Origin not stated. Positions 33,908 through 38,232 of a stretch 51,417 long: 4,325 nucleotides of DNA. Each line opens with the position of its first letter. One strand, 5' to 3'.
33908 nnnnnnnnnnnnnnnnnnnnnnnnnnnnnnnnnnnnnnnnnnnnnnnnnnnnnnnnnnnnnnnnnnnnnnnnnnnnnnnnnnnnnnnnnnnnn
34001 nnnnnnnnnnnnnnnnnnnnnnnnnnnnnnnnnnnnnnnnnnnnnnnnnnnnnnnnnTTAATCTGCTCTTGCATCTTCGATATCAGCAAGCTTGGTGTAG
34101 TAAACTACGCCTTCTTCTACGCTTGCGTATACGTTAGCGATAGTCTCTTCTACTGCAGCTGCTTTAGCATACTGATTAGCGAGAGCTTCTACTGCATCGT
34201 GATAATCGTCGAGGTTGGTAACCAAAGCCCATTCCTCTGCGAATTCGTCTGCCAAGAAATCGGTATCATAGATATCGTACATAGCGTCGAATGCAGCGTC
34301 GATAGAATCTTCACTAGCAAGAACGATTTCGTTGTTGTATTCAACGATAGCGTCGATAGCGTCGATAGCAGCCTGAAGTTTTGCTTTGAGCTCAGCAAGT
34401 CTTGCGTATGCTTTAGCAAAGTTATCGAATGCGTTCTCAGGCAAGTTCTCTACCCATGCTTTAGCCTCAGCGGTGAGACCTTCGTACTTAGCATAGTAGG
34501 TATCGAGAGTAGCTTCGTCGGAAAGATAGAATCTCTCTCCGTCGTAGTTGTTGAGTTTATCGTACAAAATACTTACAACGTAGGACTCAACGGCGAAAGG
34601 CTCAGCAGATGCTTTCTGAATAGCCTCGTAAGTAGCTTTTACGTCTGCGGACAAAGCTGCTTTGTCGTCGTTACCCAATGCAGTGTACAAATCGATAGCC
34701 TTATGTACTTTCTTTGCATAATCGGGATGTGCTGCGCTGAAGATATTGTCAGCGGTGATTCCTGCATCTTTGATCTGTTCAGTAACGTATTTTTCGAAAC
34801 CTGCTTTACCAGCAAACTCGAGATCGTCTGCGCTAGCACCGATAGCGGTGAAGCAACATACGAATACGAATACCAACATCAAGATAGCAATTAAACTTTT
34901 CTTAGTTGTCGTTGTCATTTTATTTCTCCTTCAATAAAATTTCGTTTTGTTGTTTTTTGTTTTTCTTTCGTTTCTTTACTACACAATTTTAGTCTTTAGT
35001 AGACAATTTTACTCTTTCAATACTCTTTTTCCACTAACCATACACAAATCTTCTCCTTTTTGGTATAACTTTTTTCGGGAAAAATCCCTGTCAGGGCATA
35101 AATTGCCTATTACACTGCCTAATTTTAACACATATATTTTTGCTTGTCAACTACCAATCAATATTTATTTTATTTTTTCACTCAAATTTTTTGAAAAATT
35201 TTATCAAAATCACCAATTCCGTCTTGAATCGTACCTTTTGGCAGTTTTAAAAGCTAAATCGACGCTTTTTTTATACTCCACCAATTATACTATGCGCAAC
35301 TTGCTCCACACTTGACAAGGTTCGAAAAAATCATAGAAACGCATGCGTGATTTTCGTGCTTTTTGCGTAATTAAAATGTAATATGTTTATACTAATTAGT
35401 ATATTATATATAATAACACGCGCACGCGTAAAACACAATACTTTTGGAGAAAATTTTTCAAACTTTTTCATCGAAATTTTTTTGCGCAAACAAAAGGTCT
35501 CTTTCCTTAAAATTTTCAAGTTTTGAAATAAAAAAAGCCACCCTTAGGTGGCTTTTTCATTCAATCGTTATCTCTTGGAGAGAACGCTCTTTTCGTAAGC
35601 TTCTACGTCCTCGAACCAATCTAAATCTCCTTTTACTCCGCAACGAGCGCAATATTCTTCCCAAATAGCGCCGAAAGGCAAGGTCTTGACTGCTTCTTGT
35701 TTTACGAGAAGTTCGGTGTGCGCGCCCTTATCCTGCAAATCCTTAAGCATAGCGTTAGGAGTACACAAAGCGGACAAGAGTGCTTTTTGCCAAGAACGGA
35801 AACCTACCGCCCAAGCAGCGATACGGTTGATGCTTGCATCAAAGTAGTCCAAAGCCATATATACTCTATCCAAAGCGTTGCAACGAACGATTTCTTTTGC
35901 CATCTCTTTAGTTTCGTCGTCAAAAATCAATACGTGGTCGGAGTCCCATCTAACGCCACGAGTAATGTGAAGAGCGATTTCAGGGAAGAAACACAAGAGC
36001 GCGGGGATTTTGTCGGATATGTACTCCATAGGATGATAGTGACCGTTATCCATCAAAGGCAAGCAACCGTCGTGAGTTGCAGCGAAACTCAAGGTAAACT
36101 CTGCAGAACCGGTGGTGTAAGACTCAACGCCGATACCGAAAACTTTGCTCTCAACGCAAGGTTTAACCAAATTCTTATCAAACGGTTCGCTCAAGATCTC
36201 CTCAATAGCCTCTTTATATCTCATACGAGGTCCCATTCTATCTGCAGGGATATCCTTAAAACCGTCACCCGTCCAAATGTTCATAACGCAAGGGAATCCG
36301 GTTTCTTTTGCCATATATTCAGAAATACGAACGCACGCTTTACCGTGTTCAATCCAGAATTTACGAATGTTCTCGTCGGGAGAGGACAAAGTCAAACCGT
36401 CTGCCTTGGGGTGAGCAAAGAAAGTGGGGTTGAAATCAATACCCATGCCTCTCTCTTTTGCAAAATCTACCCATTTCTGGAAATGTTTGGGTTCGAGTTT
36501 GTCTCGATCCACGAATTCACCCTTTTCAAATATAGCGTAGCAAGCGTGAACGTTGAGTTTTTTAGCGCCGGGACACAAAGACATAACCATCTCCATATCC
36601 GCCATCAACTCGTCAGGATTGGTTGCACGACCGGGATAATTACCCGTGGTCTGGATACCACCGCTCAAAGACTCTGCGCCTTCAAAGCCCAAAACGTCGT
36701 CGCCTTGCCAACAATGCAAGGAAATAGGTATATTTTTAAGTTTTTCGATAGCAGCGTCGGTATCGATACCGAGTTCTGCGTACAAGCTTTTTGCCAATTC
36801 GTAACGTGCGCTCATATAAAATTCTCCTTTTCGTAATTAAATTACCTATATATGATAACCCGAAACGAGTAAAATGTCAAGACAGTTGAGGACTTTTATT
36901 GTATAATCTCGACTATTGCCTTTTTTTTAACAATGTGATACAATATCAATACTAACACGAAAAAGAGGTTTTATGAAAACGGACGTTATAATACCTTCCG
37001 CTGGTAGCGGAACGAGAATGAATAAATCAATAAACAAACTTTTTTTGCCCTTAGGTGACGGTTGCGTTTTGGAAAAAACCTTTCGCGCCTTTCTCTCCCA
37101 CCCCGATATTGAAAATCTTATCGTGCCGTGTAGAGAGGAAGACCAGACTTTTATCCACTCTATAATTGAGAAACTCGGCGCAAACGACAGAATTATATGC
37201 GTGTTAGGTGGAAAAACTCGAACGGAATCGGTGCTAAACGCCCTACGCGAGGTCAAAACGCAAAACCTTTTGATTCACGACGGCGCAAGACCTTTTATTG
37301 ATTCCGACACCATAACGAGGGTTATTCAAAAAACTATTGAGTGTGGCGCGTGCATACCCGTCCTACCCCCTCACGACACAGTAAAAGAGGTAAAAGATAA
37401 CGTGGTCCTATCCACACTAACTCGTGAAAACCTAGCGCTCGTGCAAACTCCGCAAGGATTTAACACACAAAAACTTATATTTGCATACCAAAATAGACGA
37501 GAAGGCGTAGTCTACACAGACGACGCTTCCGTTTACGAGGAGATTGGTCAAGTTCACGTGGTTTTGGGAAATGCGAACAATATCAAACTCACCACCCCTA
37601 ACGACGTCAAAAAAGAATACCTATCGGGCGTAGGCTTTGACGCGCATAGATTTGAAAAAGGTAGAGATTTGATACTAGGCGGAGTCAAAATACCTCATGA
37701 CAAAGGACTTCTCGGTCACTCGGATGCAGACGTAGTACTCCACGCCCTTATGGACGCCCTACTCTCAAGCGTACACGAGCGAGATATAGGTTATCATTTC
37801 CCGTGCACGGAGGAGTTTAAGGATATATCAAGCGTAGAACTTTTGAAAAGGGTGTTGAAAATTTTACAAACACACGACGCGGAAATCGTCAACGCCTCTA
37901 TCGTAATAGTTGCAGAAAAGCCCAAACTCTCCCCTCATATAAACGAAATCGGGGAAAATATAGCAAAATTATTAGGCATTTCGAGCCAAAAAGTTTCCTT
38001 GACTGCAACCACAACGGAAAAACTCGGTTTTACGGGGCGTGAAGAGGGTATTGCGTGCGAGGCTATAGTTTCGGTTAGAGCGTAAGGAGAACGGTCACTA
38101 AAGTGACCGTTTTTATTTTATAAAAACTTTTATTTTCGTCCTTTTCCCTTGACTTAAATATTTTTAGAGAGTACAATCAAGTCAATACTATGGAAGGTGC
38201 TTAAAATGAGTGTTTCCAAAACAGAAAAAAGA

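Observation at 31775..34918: A ~1050-aa helical surface-protein gene is split by one in-frame TAA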

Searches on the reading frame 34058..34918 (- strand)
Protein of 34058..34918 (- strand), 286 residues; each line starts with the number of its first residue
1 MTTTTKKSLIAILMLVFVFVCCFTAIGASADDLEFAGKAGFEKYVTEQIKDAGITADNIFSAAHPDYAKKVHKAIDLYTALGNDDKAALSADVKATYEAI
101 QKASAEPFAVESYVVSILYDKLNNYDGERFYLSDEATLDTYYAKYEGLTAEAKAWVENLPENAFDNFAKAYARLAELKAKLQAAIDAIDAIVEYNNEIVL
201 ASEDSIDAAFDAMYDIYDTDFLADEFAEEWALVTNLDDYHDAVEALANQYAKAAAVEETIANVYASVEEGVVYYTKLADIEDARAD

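Call 7: search_protein_families(library=pfam, proteins=[window:34061-34918:-], max_evalue=0.01)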
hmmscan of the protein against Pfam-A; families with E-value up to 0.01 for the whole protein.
window:34061-34918:- (286 aa): 1 family
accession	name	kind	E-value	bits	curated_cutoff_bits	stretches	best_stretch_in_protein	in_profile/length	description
PF09349.15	OHCU_decarbox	-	0.0078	17.2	24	0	135-183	24-75/155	OHCU decarboxylase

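Call 8: search_protein_families(library=ncbifam, proteins=[window:34061-34918:-], max_evalue=0.01)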
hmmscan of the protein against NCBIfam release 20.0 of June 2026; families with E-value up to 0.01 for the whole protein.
window:34061-34918:- (286 aa): 0 families

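Call 12: list_cluster_members(proteins=[P0001, window:34061-34918:-])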
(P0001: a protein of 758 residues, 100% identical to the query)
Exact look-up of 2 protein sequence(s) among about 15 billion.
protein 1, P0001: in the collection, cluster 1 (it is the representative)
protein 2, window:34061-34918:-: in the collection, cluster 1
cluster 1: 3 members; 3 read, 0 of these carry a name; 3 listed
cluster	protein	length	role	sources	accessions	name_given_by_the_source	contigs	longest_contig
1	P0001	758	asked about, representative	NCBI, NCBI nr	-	-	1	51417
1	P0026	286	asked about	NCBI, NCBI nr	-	-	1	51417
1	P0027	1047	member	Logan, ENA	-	-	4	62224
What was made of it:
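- The public record evidently carries them as two proteins, P0026 (286 aa) and P0001 (758 aa), both sourced from NCBI (call 12).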

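Call 15: find_encoding_contigs(protein=P0027, flank=6000, max_places=6)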
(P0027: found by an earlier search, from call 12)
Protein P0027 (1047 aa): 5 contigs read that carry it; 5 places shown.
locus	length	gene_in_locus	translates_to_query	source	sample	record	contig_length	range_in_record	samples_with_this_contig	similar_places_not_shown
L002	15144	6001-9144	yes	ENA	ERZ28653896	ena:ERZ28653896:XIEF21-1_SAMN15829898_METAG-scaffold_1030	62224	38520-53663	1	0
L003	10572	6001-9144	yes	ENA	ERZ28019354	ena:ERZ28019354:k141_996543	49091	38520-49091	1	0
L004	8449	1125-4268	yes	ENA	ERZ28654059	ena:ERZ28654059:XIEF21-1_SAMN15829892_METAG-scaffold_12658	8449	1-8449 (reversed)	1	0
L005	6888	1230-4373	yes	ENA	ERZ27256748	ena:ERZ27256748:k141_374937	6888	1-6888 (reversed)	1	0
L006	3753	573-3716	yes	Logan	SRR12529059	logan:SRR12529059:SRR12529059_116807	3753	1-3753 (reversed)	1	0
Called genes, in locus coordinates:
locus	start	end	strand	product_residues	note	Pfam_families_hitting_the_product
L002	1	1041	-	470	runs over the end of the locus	PF01235:Na_Ala_symp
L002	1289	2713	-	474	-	PF01554:MatE, PF03023:MurJ, PF01554:MatE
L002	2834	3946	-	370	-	PF01128:IspD, PF12804:NTP_transf_3, PF02542:YgbB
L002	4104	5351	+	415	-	PF06134:RhaA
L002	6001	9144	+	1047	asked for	-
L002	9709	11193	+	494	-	PF00860:Xan_ur_permease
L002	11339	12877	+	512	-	PF00474:SSF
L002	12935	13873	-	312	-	PF00126:HTH_1, PF03466:LysR_substrate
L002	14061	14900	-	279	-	-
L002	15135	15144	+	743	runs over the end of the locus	PF02901:PFL-like, PF01228:Gly_radical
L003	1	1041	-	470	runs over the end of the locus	PF01235:Na_Ala_symp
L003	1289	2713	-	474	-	PF01554:MatE, PF03023:MurJ, PF01554:MatE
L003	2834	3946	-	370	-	PF01128:IspD, PF12804:NTP_transf_3, PF02542:YgbB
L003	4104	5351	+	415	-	PF06134:RhaA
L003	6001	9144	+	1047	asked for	-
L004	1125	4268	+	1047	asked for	-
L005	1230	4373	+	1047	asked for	-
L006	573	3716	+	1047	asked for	-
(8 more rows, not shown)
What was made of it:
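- It is encoded in five metagenome assemblies with the same rhaA-gene-permease-symporter order (call 15).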

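Call 28: search_solved_structures(query=P0027, max_evalue=1)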
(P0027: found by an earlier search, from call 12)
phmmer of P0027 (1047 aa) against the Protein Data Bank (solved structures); distinct sequences matched with E-value up to 1: 0.
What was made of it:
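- Tried and rejected: Solved-structure relatives by sequence: none at E <= 1 (call 28).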

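Call 35: search_protein_families(library=pfam, alignment_id=A2, max_evalue=1)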
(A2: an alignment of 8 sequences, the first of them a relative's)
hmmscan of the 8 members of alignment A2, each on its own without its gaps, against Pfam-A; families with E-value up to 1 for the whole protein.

A. member 1, P0027 (1047 aa): 8 families
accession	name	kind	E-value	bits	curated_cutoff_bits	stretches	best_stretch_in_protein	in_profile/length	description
PF15619.11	Lebercilin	-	0.068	13.2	34.3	1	975-1023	126-174/193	Ciliary protein causing Leber congenital amaurosis disease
PF24627.1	PUMA_CC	-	0.087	13.3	30.1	1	965-1018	7-63/74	PUMA coiled-coil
PF19330.4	DNER_C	-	0.22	12.2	27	0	782-800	76-94/105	Delta and Notch-like EGF-related receptor C-terminus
PF02881.24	SRP54_N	-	0.27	11.9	22.4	1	526-554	21-53/75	SRP54-type protein, helical bundle domain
PF05130.17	FlgN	-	0.3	11.9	30.5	0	161-213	84-129/147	FlgN protein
PF09763.15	Sec3_CC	-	0.3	11.4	27.1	1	946-1029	15-97/133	Exocyst complex component Sec3, coiled-coil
PF19071.5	DUF5767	-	0.46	11.1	26.9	0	220-256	26-60/84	Family of unknown function (DUF5767)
PF08651.15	DASH_Duo1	-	0.55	10.5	25.4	0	953-987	8-42/74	DASH complex subunit Duo1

B. families by the number of members that match (of 8 scanned): 48 families (the first 25 are shown)
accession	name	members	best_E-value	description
PF24627.1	PUMA_CC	5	0.041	PUMA coiled-coil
PF10241.14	KxDL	3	0.0024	Uncharacterized conserved protein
PF08700.17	VPS51_Exo84_N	3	0.0035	Vps51/EXO84/COG1 N-terminal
PF25481.1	Nucleoprot-TPR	2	0.0083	Nucleoprotein TPR-like domain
PF16632.10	Caskin-tail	2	0.042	C-terminal region of Caskin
PF01920.25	Prefoldin_2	2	0.067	Prefoldin subunit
PF16046.10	FAM76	2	0.083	FAM76 protein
PF07544.18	Med9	2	0.14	RNA polymerase II transcription mediator complex subunit 9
PF12329.13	TMF_DNA_bd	2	0.18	TATA element modulatory factor 1 DNA binding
PF16716.10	BST2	2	0.41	Bone marrow stromal antigen 2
PF08651.15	DASH_Duo1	2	0.54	DASH complex subunit Duo1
PF07244.20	POTRA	1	0.003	Surface antigen variable number repeat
PF08614.16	ATG16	1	0.0031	Autophagy protein 16 (ATG16)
PF11932.13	DUF3450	1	0.0068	Protein of unknown function (DUF3450)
PF10392.15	COG5_N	1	0.017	Conserved oligomeric Golgi complex subunit 5, N-terminal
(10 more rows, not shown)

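Call 44: predict_structure(alignment_id=A2)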
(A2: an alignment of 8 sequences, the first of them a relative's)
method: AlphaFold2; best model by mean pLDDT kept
length: 1047 residues; sequences in the alignment: 8
mean_pLDDT: 76.3   pTM: 0.35
mean pLDDT of the five models: 76.3, 74.0, 72.8, 72.8, 68.4
residues with pLDDT >= 90: 62; 70-90: 712; 50-70: 200; < 50: 73
segments of 3 or more residues with pLDDT < 50: 1-10, 19-31, 268-271, 953-956, 1009-1025, 1033-1035, 1045-1047
pLDDT, mean of each block of 10 residues (from residue 1): 40 51 40 67 89 87 83 86 83 88 87 86 75 85 87 84 82 82 82 68 78 69 59 75 79 82 61 59 83 70 76 66 80 82 86 78 64 76 84 86 83 78 84 83 80 86 75 83 82 80 83 75 85 86 91 89 89 81 61 82 90 89 76 72 88 87 87 82 80 85 87 82 79 88 89 89 74 87 90 85 91 89 86 71 82 86 84 73 69 66 62 72 68 77 66 52 60 56 64 57 49 43 48 48 44
secondary structure, 60 per line:
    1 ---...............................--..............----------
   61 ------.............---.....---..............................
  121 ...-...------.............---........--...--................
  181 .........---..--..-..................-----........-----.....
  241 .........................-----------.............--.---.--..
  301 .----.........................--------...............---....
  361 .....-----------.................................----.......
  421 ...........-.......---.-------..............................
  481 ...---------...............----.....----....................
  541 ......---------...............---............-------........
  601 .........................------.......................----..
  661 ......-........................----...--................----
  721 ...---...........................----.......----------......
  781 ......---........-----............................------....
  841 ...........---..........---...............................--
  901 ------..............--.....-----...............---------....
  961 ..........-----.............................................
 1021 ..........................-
elements in order (helices of 4 or more, strands of 3 or more residues): H4-34 H37-50 H67-79 H83-87 H91-123 H134-146 H150-157 H165-189 H200-217 H223-230 H236-265 H277-289 H306-330 H339-353 H357-365 H377-409 H414-431 H433-439 H452-483 H493-507 H512-516 H521-546 H556-570 H574-585 H593-625 H632-654 H659-666 H668-691 H701-716 H727-753 H758-764 H775-786 H790-797 H803-830 H837-851 H855-864 H868-898 H907-920 H923-927 H933-947 H957-970 H976-1046

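Call 47: fold_search(model_id=the predicted structure, library=pdb)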
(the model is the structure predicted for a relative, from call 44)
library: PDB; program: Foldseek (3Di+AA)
matches with E <= 10: 197; with E <= 0.001: 0
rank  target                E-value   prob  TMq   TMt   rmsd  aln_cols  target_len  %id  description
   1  9e23_f                2.4e-03  0.96  0.14  0.13  62.0      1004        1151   11  Cryo-EM structure of Pre-Chi dynein tail (released 2025-07-09)
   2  9dgr_e                4.2e-03  0.66  0.11  0.04  80.9      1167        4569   11  Composite structure of dynein-dynactin on microtubules (released 2025-09-10)
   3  7xn7_q                5.1e-03  0.60  0.09  0.09  54.0      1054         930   10  RNA polymerase II elongation complex containing Spt4/5, Elf1, Spt6, Spn1 and Paf1C (released 2022-09-07)
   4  2xwu_B                6.0e-03  0.47  0.09  0.09  36.8      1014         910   12  CRYSTAL STRUCTURE OF IMPORTIN 13 - UBC9 COMPLEX (released 2010-12-29)
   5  7zbz_D                6.0e-03  0.38  0.07  0.07  39.6       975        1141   12  CAND1 delhairpin-SCF-SKP2 CAND1 partly engaged SCF partly rocked (released 2023-04-19)
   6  9ynh_A                9.2e-03  0.75  0.12  0.05  83.6      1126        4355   11  Full-length human cytoplasmic dynein-1 in phi-like state bound to dynactin-p150glued and LIS1 (released 2026-01-28)
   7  7zjs_C                1.1e-02  0.33  0.08  0.09  42.9       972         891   12  Structural basis of centromeric cohesion protection by SGO1 (released 2023-04-26)
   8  9dgq_n                1.2e-02  0.63  0.12  0.05  68.0      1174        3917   11  Structure of dynein-1 on microtubules (released 2025-09-10)
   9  7wtv_K                1.2e-02  0.20  0.06  0.07  37.5      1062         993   11  Cryo-EM structure of a human pre-40S ribosomal subunit - State RRP12-A2 (released 2022-10-19)
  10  9hvy                  1.3e-02  0.23  0.07  0.05  50.3      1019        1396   12  Cryo-EM structure of human separase-SCC1 (1-631) fusion protein (released 2026-01-14)
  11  9y6s_5c               1.8e-02  0.44  0.11  0.04  65.3      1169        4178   10  96-nm repeat of the Leishmania tarentolae doublet microtubule (released 2025-12-17)
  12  9dgr_m                1.8e-02  0.57  0.11  0.04  76.1      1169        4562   10  Composite structure of dynein-dynactin on microtubules (released 2025-09-10)
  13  7dkh_A                1.9e-02  0.30  0.08  0.09  40.6       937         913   11  Crystal structure of the Ctr9/Paf1/Cdc73/Rtf1 quaternary complex (released 2021-11-24)
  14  9e23_e                3.1e-02  0.38  0.10  0.10  71.4      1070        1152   10  Cryo-EM structure of Pre-Chi dynein tail (released 2025-07-09)
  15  7z8f_m                3.2e-02  0.38  0.11  0.03  67.7      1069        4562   11  Composite structure of dynein-dynactin-BICDR on microtubules (released 2022-07-27)
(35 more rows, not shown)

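Call 56: find_encoding_contigs(protein=window:34058-34918:-, flank=1000, max_places=5)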
Protein window:34058-34918:- (286 aa): no gene with exactly this product is on record in the collection.
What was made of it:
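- The TAA allele is seen in this one assembly only (calls 12, 56). The allele is unique to this contig among all gene products on record (calls 12, 56).
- Tried and rejected: Look-up of the truncated 286-aa product on other contigs: none (call 56).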

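Call 57: search_protein_representatives(alignment_id=A2)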
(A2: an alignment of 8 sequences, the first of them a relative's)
Query: 8 sequences, 1061 profile positions. Proteins with E-value up to 0.001 (for the whole library): 2377; up to 1e-10: 887; up to 1e-30: 164. The best 150 are listed.
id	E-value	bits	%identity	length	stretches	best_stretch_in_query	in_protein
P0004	0.0e+00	1518.3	-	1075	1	1-1061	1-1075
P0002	0.0e+00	1513.4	-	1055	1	1-1060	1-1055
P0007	0.0e+00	1500.4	-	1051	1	1-1061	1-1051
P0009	0.0e+00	1186.6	-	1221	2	1-957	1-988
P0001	0.0e+00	1030.2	-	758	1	307-1060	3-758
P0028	1.5e-210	718.8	-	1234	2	1-1038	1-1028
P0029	1.3e-143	497.2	-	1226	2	1-1036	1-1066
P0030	4.3e-137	475.6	-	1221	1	1-1012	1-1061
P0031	5.7e-137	475.2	-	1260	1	1-1032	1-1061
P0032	1.2e-132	460.9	-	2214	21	325-419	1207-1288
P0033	1.1e-128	447.7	-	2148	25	314-418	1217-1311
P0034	4.4e-126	439.1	-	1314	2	1-1038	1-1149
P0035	2.2e-111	390.5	-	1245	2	1-1039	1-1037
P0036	7.4e-111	388.7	-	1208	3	1-1034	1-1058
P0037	2.6e-108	380.3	-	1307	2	1-1031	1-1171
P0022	6.0e-53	197.0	-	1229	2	1-1028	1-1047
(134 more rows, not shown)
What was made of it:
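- On Single gene disrupted by a nonsense substitution (pseudogene or erroneous base): 52 of the best 150 representatives cross the break in one stretch (call 57).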

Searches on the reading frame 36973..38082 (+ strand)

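Call 7: search_protein_families(library=pfam, proteins=[window:36973-38082:+], max_evalue=0.01)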
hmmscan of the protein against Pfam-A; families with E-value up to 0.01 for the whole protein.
window:36973-38082:+ (370 aa): 4 families
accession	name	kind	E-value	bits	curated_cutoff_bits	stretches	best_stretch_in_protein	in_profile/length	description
PF02542.21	YgbB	-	3.2e-60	203.4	26.7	1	219-368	4-154/155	YgbB family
PF01128.25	IspD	-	2e-54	185.2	27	1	5-212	3-212/221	2-C-methyl-D-erythritol 4-phosphate cytidylyltransferase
PF12804.13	NTP_transf_3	-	5.6e-08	33.6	27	1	6-130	2-122/160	MobA-like NTP transferase domain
PF02348.25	CTP_transf_3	-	0.0024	18.2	22.6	1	6-152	3-148/217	Cytidylyltransferase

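Call 8: search_protein_families(library=ncbifam, proteins=[window:36973-38082:+], max_evalue=0.01)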
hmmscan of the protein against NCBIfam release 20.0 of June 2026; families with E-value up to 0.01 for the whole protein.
window:36973-38082:+ (370 aa): 11 families
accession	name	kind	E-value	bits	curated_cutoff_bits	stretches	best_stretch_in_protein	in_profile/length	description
NF006899.0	PRK09382.1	equivalog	2.4e-107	359.4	417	1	2-369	6-380/387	bifunctional 2-C-methyl-D-erythritol 4-phosphate cytidylyltransferase/2-C-methyl-D-erythritol 2,4-cyclodiphosphate synthase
TIGR00453.1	ispD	equivalog_domain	2.4e-58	197.2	181.3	1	5-213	2-213/219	2-C-methyl-D-erythritol 4-phosphate cytidylyltransferase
TIGR00151.1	ispF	equivalog_domain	9.2e-58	194.7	116.45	1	219-368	3-153/155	2-C-methyl-D-erythritol 2,4-cyclodiphosphate synthase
NF001186.0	PRK00155.2-3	equivalog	2.9e-52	177.4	253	1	2-213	4-216/224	2-C-methyl-D-erythritol 4-phosphate cytidylyltransferase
NF009924.0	PRK13385.1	subfamily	7e-42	143.6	342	1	1-213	1-217/230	2-C-methyl-D-erythritol 4-phosphate cytidylyltransferase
NF001183.0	PRK00155.1-3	subfamily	1.9e-30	105.9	166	1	9-213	8-225/237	D-ribitol-5-phosphate cytidylyltransferase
TIGR03310.1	matur_MocA_YgfJ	equivalog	1.4e-09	38.2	186.45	1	4-132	1-125/188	molybdenum cofactor cytidylyltransferase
NF053639.1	Mfer334_fam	equivalog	8e-07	29.1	260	1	6-123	3-128/209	pseudomurein biosynthesis protein PmurB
NF010933.0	PRK14353.1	equivalog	7e-05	21.6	505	1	4-121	7-124/453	bifunctional UDP-N-acetylglucosamine diphosphorylase/glucosamine-1-phosphate N-acetyltransferase GlmU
NF010932.0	PRK14352.1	equivalog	0.00019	20.2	611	1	3-131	7-136/488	bifunctional UDP-N-acetylglucosamine diphosphorylase/glucosamine-1-phosphate N-acetyltransferase GlmU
TIGR01173.1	glmU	equivalog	0.00052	19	366.85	1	4-123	2-119/452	bifunctional UDP-N-acetylglucosamine diphosphorylase/glucosamine-1-phosphate N-acetyltransferase GlmU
